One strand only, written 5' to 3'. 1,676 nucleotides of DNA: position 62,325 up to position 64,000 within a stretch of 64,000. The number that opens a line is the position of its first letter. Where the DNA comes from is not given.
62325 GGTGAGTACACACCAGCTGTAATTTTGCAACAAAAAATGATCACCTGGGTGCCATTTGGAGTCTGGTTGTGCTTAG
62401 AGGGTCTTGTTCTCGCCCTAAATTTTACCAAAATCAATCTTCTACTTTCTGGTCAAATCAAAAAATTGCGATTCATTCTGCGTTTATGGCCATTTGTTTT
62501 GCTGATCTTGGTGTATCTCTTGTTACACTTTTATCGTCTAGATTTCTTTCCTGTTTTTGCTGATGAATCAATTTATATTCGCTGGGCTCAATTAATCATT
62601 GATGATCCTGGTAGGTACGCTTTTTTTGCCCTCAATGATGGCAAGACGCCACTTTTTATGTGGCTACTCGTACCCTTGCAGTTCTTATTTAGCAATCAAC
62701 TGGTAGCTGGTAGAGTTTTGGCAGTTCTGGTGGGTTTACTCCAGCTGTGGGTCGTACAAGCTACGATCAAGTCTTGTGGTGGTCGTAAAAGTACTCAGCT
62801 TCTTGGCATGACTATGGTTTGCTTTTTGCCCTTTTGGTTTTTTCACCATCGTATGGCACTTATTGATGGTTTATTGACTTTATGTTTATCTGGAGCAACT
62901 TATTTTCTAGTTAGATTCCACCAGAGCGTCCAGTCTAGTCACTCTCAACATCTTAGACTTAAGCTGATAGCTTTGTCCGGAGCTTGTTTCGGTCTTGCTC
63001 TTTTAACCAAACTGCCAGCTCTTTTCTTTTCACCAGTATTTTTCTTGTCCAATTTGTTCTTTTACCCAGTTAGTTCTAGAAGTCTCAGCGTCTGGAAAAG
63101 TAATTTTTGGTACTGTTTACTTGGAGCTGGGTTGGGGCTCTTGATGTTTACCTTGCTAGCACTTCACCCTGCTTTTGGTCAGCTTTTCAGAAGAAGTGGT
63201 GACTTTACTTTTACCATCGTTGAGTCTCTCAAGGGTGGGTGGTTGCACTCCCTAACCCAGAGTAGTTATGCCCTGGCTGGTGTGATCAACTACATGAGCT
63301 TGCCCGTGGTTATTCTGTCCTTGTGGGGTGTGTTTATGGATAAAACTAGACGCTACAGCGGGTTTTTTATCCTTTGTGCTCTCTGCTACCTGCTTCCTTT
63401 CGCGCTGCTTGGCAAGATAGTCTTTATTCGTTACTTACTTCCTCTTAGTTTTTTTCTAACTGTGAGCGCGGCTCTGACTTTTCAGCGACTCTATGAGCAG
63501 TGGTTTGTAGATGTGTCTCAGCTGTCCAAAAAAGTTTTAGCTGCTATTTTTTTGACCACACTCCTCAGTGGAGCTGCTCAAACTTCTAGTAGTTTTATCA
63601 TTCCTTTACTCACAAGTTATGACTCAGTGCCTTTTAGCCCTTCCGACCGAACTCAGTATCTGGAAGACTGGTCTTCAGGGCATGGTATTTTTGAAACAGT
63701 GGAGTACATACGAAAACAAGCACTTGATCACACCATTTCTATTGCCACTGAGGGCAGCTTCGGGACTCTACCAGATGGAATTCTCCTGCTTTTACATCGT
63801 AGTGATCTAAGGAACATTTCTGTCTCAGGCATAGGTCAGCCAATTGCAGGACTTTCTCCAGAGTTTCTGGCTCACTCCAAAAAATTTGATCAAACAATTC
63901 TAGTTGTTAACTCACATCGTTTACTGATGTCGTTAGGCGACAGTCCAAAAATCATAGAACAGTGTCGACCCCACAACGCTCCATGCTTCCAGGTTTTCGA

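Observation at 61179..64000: Single ORF of more than 940 aa that looks like two different GT-C modules fused in tandem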

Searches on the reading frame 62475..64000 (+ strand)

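Call 3: search_protein_families(library=pfam, proteins=[window:62490-64000:+], max_evalue=1)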
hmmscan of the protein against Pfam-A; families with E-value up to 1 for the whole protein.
window:62490-64000:+ (503 aa): 2 families
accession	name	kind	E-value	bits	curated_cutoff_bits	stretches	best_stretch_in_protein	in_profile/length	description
PF13231.12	PMT_2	-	2.3e-09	38.1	26.1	1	52-220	2-154/160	Dolichyl-phosphate-mannose-protein mannosyltransferase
PF02366.24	PMT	-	3.6e-08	33.7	22.7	1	52-186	62-195/245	Dolichyl-phosphate-mannose-protein mannosyltransferase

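Call 4: search_protein_families(library=ncbifam, proteins=[window:62490-64000:+], max_evalue=1)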
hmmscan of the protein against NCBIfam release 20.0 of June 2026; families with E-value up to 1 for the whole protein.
window:62490-64000:+ (503 aa): 0 families

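Call 23: search_solved_structures(query=A2, max_evalue=1, show_alignments=2)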
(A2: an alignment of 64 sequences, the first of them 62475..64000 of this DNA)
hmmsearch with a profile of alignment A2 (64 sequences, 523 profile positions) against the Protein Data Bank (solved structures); distinct sequences matched with E-value up to 1: 5.
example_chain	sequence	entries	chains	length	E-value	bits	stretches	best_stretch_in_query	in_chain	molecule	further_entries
9i5k_A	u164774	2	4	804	7.6e-08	34.9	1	83-252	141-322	Dolichyl-phosphate-mannose--protein mannosyltransferase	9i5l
5ezm_A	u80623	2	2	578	2.3e-07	33.3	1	65-350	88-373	4-amino-4-deoxy-L-arabinose transferase or related glycosyltransferases of PMT family | 4-amino-4-deoxy-L-arabinose (L-Ara4N) transferase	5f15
6p25_B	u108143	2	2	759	5.6e-07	32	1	96-244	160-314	Dolichyl-phosphate-mannose--protein mannosyltransferase 2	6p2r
9e61_A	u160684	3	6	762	0.0001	24.6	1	84-224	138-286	Dolichyl-phosphate-mannose--protein mannosyltransferase 4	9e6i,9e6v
6p25_A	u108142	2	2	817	0.0071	18.5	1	85-223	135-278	Dolichyl-phosphate-mannose--protein mannosyltransferase 1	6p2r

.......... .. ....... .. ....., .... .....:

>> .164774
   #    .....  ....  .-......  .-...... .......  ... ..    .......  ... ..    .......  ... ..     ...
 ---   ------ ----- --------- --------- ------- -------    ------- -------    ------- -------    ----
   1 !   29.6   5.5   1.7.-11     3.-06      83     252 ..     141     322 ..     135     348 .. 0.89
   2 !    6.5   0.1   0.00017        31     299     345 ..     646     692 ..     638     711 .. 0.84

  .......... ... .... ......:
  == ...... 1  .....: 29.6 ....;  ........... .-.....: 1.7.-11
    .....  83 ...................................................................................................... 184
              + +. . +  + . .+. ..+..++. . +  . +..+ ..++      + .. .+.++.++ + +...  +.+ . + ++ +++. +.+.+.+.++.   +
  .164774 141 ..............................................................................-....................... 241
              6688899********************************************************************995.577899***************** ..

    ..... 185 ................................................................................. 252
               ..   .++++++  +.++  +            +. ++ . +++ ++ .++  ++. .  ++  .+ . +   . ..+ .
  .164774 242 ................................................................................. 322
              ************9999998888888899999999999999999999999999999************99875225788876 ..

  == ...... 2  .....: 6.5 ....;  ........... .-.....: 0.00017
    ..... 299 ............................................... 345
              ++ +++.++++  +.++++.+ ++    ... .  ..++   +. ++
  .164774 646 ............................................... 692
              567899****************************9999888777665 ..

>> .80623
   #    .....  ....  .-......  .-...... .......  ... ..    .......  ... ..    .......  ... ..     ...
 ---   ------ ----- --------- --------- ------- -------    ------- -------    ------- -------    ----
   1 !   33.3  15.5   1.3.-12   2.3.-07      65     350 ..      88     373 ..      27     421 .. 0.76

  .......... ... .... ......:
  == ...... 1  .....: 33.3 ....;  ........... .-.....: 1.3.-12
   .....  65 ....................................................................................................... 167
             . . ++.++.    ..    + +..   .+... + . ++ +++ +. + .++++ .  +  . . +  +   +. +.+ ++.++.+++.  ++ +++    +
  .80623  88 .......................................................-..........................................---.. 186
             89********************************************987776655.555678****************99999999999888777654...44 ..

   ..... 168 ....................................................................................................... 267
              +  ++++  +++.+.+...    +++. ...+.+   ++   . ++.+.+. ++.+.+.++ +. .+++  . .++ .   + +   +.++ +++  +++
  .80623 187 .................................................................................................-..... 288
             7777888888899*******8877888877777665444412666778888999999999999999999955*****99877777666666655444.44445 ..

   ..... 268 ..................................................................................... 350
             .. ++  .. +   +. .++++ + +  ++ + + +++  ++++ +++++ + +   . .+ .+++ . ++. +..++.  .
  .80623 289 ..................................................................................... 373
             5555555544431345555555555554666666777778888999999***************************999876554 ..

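Call 42: predict_structure(alignment_id=A2)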
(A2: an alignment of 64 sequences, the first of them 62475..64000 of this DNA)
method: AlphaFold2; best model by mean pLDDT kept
length: 508 residues; sequences in the alignment: 64
mean_pLDDT: 95.3   pTM: 0.94
mean pLDDT of the five models: 95.3, 95.0, 95.0, 94.9, 93.8
residues with pLDDT >= 90: 481; 70-90: 23; 50-70: 4; < 50: 0
segments of 3 or more residues with pLDDT < 50: none
pLDDT, mean of each block of 10 residues (from residue 1): 91 98 94 96 96 95 98 96 98 99 98 98 97 98 98 96 98 98 97 91 90 98 97 93 90 94 93 97 97 97 95 92 98 97 93 94 96 97 95 94 95 97 86 91 94 92 94 97 94 96 96
secondary structure, 60 per line:
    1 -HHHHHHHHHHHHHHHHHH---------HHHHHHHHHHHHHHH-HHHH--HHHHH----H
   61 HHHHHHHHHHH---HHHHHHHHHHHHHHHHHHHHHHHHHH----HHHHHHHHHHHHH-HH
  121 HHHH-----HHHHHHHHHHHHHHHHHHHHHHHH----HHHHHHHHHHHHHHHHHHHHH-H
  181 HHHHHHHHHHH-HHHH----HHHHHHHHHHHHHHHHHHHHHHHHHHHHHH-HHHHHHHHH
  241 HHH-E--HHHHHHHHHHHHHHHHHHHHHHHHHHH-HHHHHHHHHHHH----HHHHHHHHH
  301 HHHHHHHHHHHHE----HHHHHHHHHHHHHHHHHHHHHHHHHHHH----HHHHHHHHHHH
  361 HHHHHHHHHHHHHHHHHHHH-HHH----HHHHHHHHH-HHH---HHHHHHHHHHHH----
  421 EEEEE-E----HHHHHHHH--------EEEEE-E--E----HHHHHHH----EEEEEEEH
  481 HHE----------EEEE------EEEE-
elements in order: H2-19 H29-43 H45-48 H51-55 H60-71 H75-100 H105-117 H119-124 H130-153 H158-178 H180-191 H193-196 H201-230 H232-243 H248-274 H276-287 H292-312 H318-345 H350-380 H389-397 H405-416 E421-425 H432-439 E448-452 H462-468 E473-479 E494-497 E504-507
